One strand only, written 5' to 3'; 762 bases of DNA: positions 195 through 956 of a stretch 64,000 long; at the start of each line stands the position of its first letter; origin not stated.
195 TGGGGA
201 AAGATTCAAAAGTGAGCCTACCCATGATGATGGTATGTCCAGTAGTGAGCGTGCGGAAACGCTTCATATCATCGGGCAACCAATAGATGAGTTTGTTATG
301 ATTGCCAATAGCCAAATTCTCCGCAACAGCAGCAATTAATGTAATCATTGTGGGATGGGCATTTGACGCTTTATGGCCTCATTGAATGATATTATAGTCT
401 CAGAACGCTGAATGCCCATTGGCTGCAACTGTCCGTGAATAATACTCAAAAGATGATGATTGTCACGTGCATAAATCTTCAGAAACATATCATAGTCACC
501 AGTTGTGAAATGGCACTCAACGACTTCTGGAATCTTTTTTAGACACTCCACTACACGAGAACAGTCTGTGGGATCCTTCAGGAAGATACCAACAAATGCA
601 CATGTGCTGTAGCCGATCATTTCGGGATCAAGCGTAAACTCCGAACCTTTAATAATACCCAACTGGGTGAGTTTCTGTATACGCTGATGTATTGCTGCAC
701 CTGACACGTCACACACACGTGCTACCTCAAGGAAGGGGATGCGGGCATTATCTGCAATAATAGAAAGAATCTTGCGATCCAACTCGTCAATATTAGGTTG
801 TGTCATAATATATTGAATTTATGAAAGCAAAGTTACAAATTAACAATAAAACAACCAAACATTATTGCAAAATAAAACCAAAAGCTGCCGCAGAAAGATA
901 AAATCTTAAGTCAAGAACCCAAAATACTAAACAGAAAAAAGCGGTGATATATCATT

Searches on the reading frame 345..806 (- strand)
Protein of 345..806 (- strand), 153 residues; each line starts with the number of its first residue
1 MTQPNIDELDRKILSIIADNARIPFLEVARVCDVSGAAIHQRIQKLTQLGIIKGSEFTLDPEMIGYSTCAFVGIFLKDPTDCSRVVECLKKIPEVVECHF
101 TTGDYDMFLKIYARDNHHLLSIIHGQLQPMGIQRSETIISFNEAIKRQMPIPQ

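Call 25: find_encoding_contigs(protein=window:345-806:-, flank=10000, max_places=10)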
Protein window:345-806:- (153 aa): 5 contigs read that carry it; 4 places shown.
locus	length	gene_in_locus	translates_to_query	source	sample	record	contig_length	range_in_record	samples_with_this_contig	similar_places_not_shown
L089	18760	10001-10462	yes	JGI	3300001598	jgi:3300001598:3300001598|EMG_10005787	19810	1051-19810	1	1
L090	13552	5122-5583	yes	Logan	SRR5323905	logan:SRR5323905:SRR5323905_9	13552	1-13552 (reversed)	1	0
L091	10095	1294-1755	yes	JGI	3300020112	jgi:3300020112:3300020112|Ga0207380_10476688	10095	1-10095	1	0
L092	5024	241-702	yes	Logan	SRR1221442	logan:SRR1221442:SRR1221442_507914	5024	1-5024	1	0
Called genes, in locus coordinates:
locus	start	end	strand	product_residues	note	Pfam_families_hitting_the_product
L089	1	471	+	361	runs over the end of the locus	PF07610:DUF1573, PF22544:HYDIN_VesB_CFA65-like_Ig, PF07610:DUF1573 (weak), PF22544:HYDIN_VesB_CFA65-like_Ig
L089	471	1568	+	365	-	PF03308:MeaB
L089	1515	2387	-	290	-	PF02401:LYTB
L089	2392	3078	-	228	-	PF02224:Cytidylate_kin, PF13189:Cytidylate_kin2, PF13238:AAA_18 (weak)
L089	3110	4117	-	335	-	-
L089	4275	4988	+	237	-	PF03544:TonB_C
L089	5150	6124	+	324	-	PF00348:polyprenyl_synt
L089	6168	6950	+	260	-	PF01026:TatD_DNase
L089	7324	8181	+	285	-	PF01618:MotA_ExbB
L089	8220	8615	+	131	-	-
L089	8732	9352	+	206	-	PF02472:ExbD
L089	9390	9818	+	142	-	PF02472:ExbD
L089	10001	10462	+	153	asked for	PF13404:HTH_AsnC-type, PF13412:HTH_24, PF01037:AsnC_trans_reg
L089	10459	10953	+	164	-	PF00186:DHFR_1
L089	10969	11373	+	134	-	PF00254:FKBP_C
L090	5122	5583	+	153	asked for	PF13404:HTH_AsnC-type, PF13412:HTH_24, PF01037:AsnC_trans_reg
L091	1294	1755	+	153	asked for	PF13404:HTH_AsnC-type, PF13412:HTH_24, PF01037:AsnC_trans_reg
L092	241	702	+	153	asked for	PF13404:HTH_AsnC-type, PF13412:HTH_24, PF01037:AsnC_trans_reg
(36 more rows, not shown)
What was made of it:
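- A ComEC-like gene lies 1.3 kb to the left of the window (call 25).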
